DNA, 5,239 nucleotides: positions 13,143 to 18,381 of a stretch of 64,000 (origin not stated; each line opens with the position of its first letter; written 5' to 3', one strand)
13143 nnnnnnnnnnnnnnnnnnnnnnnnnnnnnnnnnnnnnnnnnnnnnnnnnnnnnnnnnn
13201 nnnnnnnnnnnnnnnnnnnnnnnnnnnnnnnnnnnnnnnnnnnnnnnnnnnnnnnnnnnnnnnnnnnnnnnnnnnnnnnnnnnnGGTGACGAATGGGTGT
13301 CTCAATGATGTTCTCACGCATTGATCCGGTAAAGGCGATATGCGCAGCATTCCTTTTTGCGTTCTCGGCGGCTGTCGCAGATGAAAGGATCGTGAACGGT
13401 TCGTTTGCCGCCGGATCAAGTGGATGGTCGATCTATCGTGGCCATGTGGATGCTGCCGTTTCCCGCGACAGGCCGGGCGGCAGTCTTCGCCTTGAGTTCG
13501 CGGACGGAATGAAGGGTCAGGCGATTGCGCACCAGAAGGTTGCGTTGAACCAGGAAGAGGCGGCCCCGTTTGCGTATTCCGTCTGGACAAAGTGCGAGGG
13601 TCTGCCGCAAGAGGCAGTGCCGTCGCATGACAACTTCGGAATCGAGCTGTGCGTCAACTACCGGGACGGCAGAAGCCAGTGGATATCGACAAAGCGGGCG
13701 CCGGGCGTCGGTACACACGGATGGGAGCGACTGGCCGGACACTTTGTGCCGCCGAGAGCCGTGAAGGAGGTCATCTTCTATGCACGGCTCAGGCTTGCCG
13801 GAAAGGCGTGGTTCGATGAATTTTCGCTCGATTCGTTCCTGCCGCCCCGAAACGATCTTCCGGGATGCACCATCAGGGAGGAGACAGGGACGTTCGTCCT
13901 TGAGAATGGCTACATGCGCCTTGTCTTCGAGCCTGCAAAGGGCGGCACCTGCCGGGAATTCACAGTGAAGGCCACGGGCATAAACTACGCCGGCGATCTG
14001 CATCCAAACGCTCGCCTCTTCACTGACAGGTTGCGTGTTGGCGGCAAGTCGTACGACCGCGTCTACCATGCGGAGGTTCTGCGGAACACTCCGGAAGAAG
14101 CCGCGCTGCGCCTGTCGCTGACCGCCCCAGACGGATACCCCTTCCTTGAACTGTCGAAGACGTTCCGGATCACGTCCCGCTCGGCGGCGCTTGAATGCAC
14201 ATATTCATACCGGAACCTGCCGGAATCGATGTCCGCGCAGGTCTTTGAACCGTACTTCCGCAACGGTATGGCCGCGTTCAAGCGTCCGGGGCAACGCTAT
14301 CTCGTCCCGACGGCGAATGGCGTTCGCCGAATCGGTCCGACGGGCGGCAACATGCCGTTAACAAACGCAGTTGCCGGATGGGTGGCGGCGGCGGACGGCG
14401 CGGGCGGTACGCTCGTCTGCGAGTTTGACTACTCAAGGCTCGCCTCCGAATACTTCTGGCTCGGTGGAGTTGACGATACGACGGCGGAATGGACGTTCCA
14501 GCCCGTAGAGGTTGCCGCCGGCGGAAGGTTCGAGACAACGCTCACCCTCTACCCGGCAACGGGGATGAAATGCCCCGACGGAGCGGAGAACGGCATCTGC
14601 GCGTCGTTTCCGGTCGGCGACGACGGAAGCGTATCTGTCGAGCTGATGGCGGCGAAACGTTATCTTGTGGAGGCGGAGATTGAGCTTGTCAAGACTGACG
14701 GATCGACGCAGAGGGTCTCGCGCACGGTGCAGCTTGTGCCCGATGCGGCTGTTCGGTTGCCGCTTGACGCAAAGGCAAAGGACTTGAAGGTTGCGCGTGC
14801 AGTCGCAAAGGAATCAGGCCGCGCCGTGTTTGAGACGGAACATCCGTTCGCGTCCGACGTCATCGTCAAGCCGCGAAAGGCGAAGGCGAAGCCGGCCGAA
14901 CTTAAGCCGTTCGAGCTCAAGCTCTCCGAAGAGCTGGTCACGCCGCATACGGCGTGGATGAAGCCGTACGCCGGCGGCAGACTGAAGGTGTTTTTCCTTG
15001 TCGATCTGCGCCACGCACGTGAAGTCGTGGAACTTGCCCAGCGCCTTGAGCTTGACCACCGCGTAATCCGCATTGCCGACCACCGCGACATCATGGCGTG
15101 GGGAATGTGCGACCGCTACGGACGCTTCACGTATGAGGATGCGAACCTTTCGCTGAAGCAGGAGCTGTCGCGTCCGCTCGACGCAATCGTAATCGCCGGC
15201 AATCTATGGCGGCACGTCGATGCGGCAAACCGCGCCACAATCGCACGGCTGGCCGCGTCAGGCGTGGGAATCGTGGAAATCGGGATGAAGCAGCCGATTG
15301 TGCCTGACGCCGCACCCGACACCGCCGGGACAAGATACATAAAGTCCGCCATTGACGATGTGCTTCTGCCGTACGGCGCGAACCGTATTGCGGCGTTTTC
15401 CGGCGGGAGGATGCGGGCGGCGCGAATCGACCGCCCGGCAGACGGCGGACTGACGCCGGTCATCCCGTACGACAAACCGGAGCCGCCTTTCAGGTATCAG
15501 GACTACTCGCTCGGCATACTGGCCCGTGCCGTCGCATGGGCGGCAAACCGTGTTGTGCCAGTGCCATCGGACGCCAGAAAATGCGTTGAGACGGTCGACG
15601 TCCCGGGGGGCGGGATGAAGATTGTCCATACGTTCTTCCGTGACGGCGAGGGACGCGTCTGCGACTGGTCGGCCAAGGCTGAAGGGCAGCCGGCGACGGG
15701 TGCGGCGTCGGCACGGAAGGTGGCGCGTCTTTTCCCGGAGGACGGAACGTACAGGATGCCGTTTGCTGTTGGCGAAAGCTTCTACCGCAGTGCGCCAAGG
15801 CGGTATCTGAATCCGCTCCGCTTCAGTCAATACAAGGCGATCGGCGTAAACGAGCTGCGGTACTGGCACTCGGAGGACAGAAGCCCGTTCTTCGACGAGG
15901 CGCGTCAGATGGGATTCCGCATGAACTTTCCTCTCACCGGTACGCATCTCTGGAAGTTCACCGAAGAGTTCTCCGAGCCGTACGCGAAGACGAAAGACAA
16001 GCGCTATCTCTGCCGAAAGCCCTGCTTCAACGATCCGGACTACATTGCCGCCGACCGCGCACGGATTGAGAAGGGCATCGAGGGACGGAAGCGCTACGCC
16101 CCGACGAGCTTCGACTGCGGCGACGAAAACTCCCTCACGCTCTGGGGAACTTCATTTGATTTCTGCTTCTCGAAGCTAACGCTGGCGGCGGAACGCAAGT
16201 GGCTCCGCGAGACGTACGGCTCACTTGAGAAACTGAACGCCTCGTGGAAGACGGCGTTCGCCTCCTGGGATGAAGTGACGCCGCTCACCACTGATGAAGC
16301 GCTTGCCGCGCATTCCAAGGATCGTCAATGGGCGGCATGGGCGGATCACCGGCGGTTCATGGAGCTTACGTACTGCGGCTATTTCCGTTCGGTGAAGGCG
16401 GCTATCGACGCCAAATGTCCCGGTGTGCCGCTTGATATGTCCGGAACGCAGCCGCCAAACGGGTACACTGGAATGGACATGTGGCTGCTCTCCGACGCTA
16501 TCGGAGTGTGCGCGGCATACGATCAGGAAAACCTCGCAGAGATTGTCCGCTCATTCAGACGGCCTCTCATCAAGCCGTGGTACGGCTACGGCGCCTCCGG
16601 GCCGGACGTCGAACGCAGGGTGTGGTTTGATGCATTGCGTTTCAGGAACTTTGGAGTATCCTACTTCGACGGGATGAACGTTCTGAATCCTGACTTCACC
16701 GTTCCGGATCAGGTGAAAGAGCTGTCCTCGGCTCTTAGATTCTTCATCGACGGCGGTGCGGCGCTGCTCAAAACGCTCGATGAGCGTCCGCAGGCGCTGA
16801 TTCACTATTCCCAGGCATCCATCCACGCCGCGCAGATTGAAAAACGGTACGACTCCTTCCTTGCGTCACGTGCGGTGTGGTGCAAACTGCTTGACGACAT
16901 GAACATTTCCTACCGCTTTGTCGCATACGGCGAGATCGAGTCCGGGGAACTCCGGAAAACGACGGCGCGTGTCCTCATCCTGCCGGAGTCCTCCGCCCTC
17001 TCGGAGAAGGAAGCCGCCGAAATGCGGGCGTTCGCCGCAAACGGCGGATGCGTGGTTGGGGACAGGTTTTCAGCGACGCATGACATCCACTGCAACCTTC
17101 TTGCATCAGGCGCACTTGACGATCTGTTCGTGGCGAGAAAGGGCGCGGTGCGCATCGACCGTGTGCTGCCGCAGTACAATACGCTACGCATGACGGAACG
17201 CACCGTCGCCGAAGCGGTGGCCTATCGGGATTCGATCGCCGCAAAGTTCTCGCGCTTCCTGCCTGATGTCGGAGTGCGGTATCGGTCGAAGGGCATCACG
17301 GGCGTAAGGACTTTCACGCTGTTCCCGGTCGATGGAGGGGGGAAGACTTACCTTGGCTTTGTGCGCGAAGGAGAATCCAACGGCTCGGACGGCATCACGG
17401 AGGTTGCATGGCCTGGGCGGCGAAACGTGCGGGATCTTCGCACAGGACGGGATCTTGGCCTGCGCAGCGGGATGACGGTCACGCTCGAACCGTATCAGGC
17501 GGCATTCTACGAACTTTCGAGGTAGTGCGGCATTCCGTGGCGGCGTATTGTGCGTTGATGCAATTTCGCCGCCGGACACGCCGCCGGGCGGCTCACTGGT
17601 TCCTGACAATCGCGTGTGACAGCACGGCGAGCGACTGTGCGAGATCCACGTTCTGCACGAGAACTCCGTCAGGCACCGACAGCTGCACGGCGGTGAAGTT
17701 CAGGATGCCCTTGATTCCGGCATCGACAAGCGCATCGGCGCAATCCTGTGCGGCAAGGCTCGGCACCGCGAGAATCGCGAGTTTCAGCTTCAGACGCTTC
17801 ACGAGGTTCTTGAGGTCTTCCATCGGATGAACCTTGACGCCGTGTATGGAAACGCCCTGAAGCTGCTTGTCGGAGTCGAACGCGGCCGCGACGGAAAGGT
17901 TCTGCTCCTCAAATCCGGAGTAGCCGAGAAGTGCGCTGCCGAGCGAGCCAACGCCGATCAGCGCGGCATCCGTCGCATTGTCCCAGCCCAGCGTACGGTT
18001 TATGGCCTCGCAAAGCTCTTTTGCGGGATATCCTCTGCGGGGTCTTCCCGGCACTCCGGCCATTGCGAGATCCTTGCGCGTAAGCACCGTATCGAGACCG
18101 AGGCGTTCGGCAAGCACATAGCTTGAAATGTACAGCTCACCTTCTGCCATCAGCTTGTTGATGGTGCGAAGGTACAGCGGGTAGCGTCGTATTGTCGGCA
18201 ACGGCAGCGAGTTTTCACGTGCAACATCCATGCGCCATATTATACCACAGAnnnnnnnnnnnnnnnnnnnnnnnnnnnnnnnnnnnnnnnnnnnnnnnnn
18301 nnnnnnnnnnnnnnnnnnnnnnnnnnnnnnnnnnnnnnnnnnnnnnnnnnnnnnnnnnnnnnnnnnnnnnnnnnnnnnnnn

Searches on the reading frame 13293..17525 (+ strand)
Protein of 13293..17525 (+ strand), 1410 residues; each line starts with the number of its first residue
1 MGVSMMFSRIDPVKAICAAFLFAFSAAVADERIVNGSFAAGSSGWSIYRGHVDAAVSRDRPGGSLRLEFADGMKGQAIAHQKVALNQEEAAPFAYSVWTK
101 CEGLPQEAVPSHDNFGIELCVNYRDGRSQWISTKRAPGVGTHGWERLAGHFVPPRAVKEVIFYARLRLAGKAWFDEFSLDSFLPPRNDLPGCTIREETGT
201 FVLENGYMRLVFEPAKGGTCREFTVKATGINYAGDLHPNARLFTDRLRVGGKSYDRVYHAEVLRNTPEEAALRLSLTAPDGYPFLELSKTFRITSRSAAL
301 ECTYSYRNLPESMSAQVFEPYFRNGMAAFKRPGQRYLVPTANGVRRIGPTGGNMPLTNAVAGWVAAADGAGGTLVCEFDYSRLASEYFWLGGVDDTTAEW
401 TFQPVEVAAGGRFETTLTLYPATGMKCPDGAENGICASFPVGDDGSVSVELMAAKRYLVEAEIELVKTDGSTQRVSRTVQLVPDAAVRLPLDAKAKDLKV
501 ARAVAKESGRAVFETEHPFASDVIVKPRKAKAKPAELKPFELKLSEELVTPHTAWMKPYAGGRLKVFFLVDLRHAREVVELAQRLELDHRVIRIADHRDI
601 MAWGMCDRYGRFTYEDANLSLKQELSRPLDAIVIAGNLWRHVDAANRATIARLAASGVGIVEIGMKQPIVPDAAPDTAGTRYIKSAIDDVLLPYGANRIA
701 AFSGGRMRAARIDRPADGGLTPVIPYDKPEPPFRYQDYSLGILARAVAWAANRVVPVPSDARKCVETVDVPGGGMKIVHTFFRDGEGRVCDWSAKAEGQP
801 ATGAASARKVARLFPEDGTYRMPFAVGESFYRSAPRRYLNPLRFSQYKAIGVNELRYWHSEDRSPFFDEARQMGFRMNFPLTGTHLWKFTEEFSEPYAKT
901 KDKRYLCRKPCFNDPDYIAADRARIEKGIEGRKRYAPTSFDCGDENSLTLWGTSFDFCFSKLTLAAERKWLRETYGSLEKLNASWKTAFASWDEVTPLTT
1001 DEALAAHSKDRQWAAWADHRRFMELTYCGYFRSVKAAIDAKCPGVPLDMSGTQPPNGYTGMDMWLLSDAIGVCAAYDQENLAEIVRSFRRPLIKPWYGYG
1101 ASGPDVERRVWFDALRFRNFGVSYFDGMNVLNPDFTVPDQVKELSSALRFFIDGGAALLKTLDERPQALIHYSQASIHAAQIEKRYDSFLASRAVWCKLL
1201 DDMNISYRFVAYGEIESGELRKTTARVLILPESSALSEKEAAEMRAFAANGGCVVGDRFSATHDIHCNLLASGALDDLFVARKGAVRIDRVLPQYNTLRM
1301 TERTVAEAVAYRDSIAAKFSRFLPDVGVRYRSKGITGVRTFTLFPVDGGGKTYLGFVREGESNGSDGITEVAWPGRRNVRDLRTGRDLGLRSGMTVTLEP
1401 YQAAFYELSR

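Call 7: search_protein_families(library=pfam, proteins=[window:13293-17525:+], max_evalue=0.001)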
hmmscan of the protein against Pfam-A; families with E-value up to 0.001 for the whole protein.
window:13293-17525:+ (1410 aa): 1 family
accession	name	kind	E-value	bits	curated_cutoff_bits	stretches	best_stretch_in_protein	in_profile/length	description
PF02449.21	Glyco_hydro_42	-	1.3e-07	31.8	21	1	956-1066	143-250/376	Beta-galactosidase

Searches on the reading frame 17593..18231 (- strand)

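Call 8: search_protein_families(library=pfam, proteins=[window:17593-18231:-], max_evalue=0.001)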
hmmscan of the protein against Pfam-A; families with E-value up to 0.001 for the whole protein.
window:17593-18231:- (212 aa): 2 families
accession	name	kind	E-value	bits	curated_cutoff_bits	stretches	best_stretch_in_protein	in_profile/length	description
PF02629.25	CoA_binding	-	4.1e-18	66.4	22.3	1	85-181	2-96/97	CoA binding domain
PF06971.19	Put_DNA-bind_N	-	2.7e-13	50.2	27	1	9-55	2-48/49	Putative DNA-binding protein N-terminus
